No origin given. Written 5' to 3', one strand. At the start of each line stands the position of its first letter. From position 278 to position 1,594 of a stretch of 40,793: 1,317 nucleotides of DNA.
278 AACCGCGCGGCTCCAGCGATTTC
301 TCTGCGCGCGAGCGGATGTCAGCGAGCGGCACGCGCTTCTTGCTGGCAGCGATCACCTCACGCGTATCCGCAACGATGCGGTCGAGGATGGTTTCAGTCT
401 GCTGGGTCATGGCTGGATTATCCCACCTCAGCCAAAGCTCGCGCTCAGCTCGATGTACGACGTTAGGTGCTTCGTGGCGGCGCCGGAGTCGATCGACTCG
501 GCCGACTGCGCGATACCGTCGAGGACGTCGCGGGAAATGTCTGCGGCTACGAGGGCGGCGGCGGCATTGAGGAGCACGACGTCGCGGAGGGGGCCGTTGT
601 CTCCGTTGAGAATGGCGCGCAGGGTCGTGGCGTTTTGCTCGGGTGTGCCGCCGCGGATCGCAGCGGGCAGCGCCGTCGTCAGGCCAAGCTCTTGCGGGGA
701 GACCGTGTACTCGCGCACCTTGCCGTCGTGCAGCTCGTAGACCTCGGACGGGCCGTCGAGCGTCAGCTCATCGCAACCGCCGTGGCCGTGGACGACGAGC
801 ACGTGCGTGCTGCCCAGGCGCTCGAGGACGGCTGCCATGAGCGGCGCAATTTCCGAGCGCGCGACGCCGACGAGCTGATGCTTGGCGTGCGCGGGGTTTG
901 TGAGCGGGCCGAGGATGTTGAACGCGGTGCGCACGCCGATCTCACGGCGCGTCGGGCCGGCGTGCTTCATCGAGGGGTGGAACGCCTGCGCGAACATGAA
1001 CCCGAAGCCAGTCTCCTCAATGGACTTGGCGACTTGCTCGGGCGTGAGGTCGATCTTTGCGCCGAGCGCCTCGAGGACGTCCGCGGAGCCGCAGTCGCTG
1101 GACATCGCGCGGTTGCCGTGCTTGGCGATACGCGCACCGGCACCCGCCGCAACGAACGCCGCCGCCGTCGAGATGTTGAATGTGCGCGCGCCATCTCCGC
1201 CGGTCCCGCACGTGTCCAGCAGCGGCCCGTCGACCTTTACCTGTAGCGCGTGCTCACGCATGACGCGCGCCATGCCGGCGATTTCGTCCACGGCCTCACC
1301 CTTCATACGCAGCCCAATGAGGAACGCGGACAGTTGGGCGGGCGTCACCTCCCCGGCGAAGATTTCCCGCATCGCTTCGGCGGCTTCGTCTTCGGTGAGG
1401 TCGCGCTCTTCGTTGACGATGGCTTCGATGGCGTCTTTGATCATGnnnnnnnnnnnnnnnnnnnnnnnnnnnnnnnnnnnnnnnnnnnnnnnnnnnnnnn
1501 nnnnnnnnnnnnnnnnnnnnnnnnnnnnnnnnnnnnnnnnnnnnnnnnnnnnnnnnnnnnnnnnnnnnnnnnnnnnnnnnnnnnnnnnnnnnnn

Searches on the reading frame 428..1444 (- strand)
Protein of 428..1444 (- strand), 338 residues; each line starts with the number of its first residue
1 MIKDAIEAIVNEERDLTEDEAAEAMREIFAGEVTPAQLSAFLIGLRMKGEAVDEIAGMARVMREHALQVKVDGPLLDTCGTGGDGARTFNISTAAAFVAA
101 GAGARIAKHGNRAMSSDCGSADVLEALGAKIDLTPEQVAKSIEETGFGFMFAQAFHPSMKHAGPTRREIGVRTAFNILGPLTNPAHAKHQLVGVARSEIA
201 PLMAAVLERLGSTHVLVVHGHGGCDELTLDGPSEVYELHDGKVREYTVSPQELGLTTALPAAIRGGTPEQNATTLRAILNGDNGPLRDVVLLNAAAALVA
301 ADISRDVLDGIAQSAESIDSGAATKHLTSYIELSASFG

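Call 3: search_protein_families(library=pfam, proteins=[window:428-1444:-], max_evalue=0.01)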
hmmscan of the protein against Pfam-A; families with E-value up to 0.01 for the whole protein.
window:428-1444:- (338 aa): 2 families
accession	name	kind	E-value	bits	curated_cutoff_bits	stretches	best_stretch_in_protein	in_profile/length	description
PF00591.27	Glycos_transf_3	-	6.2e-93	311.5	27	1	74-323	3-252/253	Glycosyl transferase family, a/b domain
PF02885.22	Glycos_trans_3N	-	1.1e-24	86.4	26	1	3-66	1-63/63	Glycosyl transferase family, helical bundle domain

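Call 16: find_related_loci(query=window:428-1444:-, collection=genome_contigs, flank=7000)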
Query window:428-1444:- (338 aa) in genome_contigs; peptide patterns used: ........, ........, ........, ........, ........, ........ (x = any residue, [..] = any of these).
527 stretches matched a pattern; 338 encode a relative of the query (tblastn E <= 1e-3); the best 80 are kept; 80 distinct loci.
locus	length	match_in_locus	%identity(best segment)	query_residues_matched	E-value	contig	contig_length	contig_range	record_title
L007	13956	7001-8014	82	1-337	1e-166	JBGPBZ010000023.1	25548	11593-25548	MAG: Dehalococcoidia bacterium isolate OBJ_0618_050_61 k141_3016707_length_25548_cov_9.0000, whole genome shotgun sequen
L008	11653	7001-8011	81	1-337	5e-166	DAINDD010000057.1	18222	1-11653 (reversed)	MAG TPA_asm: Chloroflexota bacterium isolate CTOTU41506 NODE_2619_length_18222_cov_4.749766, whole genome shotgun sequen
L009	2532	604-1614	72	2-338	2e-175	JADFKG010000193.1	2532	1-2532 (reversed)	MAG: Chloroflexota bacterium isolate B46T1L10 B46T1L10_NODE87880, whole genome shotgun sequence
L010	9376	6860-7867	76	2-337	4e-154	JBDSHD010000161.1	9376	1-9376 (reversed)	MAG: Dehalococcoidia bacterium isolate cluster1_bin.268 k127_1165939, whole genome shotgun sequence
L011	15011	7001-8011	72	1-337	5e-153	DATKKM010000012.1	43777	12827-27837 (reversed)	MAG TPA_asm: Dehalococcoidia bacterium isolate SMAG_U14657 k141_3476599, whole genome shotgun sequence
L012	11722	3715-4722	72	2-337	1e-152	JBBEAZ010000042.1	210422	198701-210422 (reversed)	MAG: Dehalococcoidia bacterium isolate LejiaF_64_43 Lejia_F_88_length_210422_cov_26, whole genome shotgun sequence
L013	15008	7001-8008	68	2-337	2e-151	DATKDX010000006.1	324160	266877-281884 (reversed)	MAG TPA_asm: Dehalococcoidia bacterium isolate SMAG_U14484 k141_2918869, whole genome shotgun sequence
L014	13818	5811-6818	75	2-337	1e-150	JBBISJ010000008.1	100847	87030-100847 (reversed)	MAG: Chloroflexota bacterium isolate SLS170214_bin_370 NODE_92_length_100847_cov_8.651619, whole genome shotgun sequence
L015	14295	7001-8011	72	2-338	4e-145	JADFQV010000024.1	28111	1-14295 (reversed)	MAG: Chloroflexota bacterium isolate B80T3L11 B80T3L11_NODE1228, whole genome shotgun sequence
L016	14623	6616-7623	74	2-337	5e-145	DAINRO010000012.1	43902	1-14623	MAG TPA_asm: Chloroflexota bacterium isolate CTOTU25977 NODE_153_length_43902_cov_8.864894, whole genome shotgun sequenc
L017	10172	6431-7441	72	2-338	1e-139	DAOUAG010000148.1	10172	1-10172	MAG TPA_asm: Dehalococcoidia bacterium isolate H62_633 k111_87295, whole genome shotgun sequence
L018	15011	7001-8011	69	1-337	6e-137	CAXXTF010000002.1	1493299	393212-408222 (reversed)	MAG: Dehalococcoidia bacterium isolate b426fa95-c85f-4e70-a700-4121ed63f50a genome assembly, contig: contig_2, whole gen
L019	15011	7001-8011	71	2-338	2e-136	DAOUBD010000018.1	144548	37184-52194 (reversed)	MAG TPA_asm: Dehalococcoidia bacterium isolate H68_705 k101_361379, whole genome shotgun sequence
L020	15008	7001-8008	67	2-337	3e-133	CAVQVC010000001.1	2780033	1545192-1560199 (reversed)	MAG: uncultured Chloroflexia bacterium isolate MFD10007.bin.2.9 genome assembly, contig: contig_3036, whole genome shotg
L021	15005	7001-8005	67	3-337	5e-133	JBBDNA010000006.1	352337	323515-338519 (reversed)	MAG: Dehalococcoidia bacterium isolate LejiaB_68_106 Lejia_B_22_length_352337_cov_65, whole genome shotgun sequence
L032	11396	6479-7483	60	2-337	6e-122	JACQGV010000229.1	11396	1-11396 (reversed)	MAG: Chloroflexi bacterium isolate NC_groundwater_1082_Ag_S2p5_67_125 S_2p5_S6_coassembly_k141_4692773, whole genome sho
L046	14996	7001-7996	59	2-334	1e-117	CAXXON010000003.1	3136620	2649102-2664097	MAG: Dehalococcoidia bacterium isolate 68d30e11-8926-419a-9d87-ffe9a26ece92 genome assembly, contig: contig_3, whole gen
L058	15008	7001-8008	58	1-337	8e-116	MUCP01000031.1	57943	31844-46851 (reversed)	MAG: SAR202 cluster bacterium Io17-Chloro-G2 DeepMed-Io17-C273, whole genome shotgun sequence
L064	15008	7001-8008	57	2-338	4e-115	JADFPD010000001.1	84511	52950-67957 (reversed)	MAG: Chloroflexota bacterium isolate B71T1B5 B71T1B5_NODE89, whole genome shotgun sequence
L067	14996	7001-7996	58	2-334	2e-114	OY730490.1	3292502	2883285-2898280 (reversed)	MAG: Dehalococcoidia bacterium isolate 701b80ad-9c2c-4985-8916-d2900bd10c0f genome assembly, chromosome: 1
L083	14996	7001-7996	57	2-334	3e-112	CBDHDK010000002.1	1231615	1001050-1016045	MAG: Dehalococcoidia bacterium isolate 46fc19e4-21ec-456c-a3f8-cdded5cd59b1 genome assembly, contig: contig_2, whole gen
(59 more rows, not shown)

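Call 47: search_protein_families(library=pfam, proteins=[L064:6420-6632:+, L064:6620-6922:+, L032:5991-6194:+, L032:6187-6441:+, L046:8005-8268:+, L083:8263-8745:+, L019:6384-6971:+, L067:5720-6160:+, L007:6360-7004:+, L058:6729-6968:+], max_evalue=0.01)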
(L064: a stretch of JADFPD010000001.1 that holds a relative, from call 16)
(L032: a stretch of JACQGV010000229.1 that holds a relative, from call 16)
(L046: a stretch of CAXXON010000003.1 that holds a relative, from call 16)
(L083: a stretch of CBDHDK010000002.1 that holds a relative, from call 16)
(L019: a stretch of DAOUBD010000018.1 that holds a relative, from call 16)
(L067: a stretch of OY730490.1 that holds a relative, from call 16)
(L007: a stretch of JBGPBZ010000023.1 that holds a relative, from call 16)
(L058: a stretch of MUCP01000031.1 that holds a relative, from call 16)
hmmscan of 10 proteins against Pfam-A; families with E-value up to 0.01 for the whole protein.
L064:6420-6632:+ (70 aa): 2 families
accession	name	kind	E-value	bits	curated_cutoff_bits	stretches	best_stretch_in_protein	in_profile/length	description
PF20525.3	DUF6740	-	0.0019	17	27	1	14-55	196-237/532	Family of unknown function (DUF6740)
PF24725.1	DUF7677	-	0.0032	18.2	26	1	7-69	16-76/98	Domain of unknown function (DUF7677)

L064:6620-6922:+ (100 aa): 1 family
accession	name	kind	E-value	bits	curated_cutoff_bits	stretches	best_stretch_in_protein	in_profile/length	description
PF05016.21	ParE_toxin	-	5.8e-16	59.3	23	1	4-92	1-87/89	ParE toxin of type II toxin-antitoxin system, parDE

L032:5991-6194:+ (67 aa): 1 family
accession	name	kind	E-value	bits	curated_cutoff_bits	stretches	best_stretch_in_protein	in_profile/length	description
PF07927.17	HicA_toxin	-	2.3e-12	47.2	27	1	4-60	2-58/58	HicA toxin of bacterial toxin-antitoxin,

L032:6187-6441:+ (84 aa): 0 families

L046:8005-8268:+ (87 aa): 1 family
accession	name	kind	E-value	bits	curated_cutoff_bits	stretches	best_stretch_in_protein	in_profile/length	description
PF14076.12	DUF4258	-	0.0098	16.6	25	0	8-78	1-70/71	Domain of unknown function (DUF4258)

L083:8263-8745:+ (160 aa): 1 family
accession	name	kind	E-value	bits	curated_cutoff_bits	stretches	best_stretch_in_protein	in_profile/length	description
PF10049.14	DUF2283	-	3.3e-12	46.8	23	1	2-49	1-49/49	Protein of unknown function (DUF2283)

L019:6384-6971:+ (195 aa): 1 family
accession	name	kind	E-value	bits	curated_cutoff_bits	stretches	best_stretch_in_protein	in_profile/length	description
PF13473.12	Cupredoxin_1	-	0.0011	19.4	27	0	74-172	17-93/104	Cupredoxin-like domain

L067:5720-6160:+ (146 aa): 4 families
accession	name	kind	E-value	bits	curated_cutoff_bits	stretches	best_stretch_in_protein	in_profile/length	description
PF00903.31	Glyoxalase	-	6.8e-17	62.4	20.6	1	6-142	3-121/121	Glyoxalase/Bleomycin resistance protein/Dioxygenase superfamily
PF13669.12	Glyoxalase_4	-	5.2e-12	46.5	27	1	7-110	2-92/109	Glyoxalase/Bleomycin resistance protein/Dioxygenase superfamily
PF12681.13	Glyoxalase_2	-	0.0028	18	30.1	0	10-113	6-89/118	Glyoxalase-like domain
PF22677.2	Ble-like_N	-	0.0039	17.3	24.5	1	10-32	7-29/41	Bleomycin resistance protein-like N-terminal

L007:6360-7004:+ (214 aa): 0 families

L058:6729-6968:+ (79 aa): 1 family
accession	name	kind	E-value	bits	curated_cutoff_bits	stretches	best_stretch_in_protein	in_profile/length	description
PF07927.17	HicA_toxin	-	4.6e-09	36.7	27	1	13-67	4-58/58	HicA toxin of bacterial toxin-antitoxin,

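Call 48: search_protein_families(library=padloc, proteins=[L064:6620-6922:+, L046:8005-8268:+], max_evalue=0.01)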
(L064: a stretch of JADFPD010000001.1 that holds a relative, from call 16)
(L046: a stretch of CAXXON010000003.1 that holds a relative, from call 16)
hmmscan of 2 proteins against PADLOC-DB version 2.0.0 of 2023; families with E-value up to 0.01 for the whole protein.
L064:6620-6922:+ (100 aa): 0 families

L046:8005-8268:+ (87 aa): 0 families

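Call 69: search_solved_structures(query=L064:6620-6922:+, max_evalue=0.01)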
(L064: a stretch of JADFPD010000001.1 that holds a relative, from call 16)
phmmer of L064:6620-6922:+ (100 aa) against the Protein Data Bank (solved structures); distinct sequences matched with E-value up to 0.01: 2.
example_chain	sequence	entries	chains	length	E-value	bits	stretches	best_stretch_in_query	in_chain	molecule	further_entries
7etr_C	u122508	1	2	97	0.00098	22.6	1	1-89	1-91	Toxin module of toxin-antitoxin system RelE/StbE family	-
6x0a_A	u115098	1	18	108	0.0016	21.9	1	7-94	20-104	Plasmid stabilization system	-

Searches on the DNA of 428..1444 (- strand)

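Call 67: search_rna_families(sources=[L034, L064, L080, L046], threshold=evalue, max_evalue=0.001)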
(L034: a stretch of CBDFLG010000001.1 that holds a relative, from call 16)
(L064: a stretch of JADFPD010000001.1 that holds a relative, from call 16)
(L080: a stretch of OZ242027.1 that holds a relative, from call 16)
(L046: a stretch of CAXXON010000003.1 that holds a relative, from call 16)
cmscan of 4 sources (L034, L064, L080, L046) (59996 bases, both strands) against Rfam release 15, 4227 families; matches with E-value up to 0.001: 4.
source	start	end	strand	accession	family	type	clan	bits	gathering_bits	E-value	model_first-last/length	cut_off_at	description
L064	2731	3027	+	RF00230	T-box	Cis-reg; leader;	-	83.8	93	1e-16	1-219/219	no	T-box leader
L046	2930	3223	+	RF00230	T-box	Cis-reg; leader;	-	64.7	93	8.6e-12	1-219/219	no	T-box leader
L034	2756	3062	+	RF00230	T-box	Cis-reg; leader;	-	56.4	93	1.2e-09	1-219/219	no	T-box leader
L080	2986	3269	+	RF00230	T-box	Cis-reg; leader;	-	55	93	2.7e-09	1-219/219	no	T-box leader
